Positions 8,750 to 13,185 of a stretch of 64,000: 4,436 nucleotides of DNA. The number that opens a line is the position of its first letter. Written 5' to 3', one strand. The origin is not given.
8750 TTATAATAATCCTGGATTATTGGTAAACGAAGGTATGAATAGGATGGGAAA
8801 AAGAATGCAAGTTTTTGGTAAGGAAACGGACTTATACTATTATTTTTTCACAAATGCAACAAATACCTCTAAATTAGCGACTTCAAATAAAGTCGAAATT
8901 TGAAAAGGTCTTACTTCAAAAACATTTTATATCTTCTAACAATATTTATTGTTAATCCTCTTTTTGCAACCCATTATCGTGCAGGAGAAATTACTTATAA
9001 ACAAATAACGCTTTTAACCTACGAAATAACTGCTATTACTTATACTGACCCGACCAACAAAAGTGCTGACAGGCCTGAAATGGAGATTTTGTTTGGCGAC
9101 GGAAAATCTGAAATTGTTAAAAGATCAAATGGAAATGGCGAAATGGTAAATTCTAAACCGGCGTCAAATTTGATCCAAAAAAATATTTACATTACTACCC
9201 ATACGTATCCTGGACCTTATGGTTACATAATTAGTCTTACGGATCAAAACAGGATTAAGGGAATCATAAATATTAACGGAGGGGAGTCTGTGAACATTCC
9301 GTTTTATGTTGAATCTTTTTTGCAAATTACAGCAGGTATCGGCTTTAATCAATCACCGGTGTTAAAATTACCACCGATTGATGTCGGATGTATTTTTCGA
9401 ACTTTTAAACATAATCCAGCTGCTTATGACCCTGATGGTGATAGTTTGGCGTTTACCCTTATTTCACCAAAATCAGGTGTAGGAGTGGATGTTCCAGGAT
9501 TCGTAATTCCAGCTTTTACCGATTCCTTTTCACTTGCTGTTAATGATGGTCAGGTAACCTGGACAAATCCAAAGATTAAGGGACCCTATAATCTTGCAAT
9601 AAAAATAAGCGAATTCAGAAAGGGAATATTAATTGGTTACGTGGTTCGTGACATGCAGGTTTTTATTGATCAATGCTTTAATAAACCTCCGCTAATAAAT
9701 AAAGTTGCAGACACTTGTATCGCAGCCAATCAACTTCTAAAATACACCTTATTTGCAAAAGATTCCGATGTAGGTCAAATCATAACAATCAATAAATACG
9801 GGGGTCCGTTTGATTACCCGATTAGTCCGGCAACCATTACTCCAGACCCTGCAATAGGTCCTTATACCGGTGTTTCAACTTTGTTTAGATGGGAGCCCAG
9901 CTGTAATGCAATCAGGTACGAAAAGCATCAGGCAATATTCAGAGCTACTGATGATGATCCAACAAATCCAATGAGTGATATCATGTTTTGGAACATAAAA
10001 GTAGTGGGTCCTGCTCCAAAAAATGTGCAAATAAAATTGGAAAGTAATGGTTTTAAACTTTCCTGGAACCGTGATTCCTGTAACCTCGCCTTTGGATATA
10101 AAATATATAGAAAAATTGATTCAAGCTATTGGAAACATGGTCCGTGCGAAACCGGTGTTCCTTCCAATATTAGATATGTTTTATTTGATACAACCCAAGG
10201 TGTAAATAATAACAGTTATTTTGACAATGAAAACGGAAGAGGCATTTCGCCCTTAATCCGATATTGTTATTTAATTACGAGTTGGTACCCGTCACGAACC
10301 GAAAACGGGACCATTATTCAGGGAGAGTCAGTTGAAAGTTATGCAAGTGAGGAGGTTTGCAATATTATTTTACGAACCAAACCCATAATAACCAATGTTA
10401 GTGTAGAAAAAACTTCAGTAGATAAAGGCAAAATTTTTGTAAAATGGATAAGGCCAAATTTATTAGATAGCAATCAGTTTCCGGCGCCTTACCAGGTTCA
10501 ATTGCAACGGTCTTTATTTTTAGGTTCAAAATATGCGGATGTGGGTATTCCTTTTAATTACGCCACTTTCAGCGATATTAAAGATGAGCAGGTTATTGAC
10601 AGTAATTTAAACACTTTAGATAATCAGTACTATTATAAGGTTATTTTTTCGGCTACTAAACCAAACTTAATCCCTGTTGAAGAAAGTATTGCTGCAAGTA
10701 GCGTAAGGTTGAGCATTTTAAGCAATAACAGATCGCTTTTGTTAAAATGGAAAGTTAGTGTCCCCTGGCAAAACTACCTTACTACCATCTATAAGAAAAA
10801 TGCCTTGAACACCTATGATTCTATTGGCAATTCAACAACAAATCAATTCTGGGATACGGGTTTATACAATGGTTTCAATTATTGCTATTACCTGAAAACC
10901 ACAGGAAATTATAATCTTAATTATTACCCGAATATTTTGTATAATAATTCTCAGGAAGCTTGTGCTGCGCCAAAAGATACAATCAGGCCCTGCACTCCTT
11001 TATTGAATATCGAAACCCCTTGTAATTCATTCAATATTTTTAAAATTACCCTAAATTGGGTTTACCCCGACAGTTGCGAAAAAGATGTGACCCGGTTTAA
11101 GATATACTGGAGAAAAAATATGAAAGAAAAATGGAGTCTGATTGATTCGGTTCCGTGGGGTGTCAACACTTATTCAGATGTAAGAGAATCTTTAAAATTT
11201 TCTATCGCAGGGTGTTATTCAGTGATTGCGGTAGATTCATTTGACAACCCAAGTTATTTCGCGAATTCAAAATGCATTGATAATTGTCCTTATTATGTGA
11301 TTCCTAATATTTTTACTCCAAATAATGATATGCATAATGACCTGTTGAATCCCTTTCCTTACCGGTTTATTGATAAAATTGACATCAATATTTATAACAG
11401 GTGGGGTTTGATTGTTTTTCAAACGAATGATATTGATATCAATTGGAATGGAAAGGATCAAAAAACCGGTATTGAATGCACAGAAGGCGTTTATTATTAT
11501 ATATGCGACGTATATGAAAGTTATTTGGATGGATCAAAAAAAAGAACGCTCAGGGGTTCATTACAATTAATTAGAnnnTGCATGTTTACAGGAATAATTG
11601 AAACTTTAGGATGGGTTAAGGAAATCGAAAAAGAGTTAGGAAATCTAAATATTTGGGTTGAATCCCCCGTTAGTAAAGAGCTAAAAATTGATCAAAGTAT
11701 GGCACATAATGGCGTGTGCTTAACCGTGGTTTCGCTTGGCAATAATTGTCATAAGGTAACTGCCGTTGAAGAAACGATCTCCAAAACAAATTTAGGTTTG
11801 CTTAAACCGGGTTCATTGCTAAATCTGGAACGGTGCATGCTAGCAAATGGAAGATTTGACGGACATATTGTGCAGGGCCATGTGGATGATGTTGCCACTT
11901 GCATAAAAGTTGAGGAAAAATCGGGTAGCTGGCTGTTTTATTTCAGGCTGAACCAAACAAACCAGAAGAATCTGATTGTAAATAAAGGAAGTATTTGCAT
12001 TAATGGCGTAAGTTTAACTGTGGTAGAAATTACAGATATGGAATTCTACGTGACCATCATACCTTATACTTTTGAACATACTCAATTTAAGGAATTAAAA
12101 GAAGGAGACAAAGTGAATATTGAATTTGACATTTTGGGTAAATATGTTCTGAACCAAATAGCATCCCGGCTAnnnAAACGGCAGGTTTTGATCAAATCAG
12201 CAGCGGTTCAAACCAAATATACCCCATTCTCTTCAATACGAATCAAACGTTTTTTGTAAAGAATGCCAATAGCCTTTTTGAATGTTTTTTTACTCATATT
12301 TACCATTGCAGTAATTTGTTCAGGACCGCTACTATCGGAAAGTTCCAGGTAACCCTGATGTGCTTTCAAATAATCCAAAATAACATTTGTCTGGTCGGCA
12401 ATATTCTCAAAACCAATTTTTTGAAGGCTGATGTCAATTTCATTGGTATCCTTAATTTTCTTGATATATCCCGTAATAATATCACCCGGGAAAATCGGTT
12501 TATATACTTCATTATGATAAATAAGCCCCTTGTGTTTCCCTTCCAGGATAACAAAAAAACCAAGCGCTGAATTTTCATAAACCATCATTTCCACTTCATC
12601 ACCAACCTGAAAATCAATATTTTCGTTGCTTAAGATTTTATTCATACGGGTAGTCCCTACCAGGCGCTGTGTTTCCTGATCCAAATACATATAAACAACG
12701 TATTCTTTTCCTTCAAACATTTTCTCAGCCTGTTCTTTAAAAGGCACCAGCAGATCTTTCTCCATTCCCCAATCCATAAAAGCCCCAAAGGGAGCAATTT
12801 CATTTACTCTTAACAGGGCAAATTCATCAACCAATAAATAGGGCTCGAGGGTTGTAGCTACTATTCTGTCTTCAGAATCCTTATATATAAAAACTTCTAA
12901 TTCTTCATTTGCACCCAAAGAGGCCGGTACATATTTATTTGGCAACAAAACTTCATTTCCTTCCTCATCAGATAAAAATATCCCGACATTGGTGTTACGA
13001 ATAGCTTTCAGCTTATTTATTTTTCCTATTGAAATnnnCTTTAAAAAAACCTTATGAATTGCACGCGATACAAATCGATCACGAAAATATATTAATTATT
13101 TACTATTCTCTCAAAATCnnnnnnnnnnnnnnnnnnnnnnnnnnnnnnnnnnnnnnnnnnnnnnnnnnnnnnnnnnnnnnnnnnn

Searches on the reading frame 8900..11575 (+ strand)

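Call 27: search_protein_families(library=pfam, proteins=[window:8900-11575:+], max_evalue=0.001)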
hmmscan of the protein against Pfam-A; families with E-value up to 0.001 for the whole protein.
window:8900-11575:+ (892 aa): 1 family
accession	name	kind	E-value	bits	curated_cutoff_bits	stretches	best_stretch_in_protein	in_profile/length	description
PF13585.12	CHU_C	-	2.1e-15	57.1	27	1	801-889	3-85/86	CHU_C Type IX secretion signal domain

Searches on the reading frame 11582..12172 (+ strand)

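Call 27: search_protein_families(library=pfam, proteins=[window:11582-12172:+], max_evalue=0.001)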
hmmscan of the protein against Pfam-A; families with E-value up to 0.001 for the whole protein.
window:11582-12172:+ (197 aa): 1 family
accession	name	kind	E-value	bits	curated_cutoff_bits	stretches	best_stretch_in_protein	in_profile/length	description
PF00677.23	Lum_binding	-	1.3e-44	150.6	27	2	98-183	1-86/86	Lumazine binding domain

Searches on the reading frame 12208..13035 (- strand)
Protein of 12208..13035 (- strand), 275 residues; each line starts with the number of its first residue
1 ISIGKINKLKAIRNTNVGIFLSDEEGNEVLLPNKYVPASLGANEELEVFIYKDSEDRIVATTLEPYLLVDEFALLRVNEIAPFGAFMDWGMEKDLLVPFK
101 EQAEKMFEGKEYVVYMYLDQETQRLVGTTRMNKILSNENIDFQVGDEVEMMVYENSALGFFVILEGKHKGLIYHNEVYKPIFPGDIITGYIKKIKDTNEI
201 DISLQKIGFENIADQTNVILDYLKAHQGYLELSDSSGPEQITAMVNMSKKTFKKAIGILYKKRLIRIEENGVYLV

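Call 27: search_protein_families(library=pfam, proteins=[window:12208-13035:-], max_evalue=0.001)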
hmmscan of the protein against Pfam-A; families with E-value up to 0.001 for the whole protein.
window:12208-13035:- (275 aa): 2 families
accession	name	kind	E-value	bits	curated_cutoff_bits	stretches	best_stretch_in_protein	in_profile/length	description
PF13509.12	S1_2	-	8.1e-30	103.2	21.8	2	3-62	1-60/61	S1 domain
PF17783.7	CvfB_WH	-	8.7e-22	77.1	22.9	1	218-274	2-58/58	CvfB-like winged helix domain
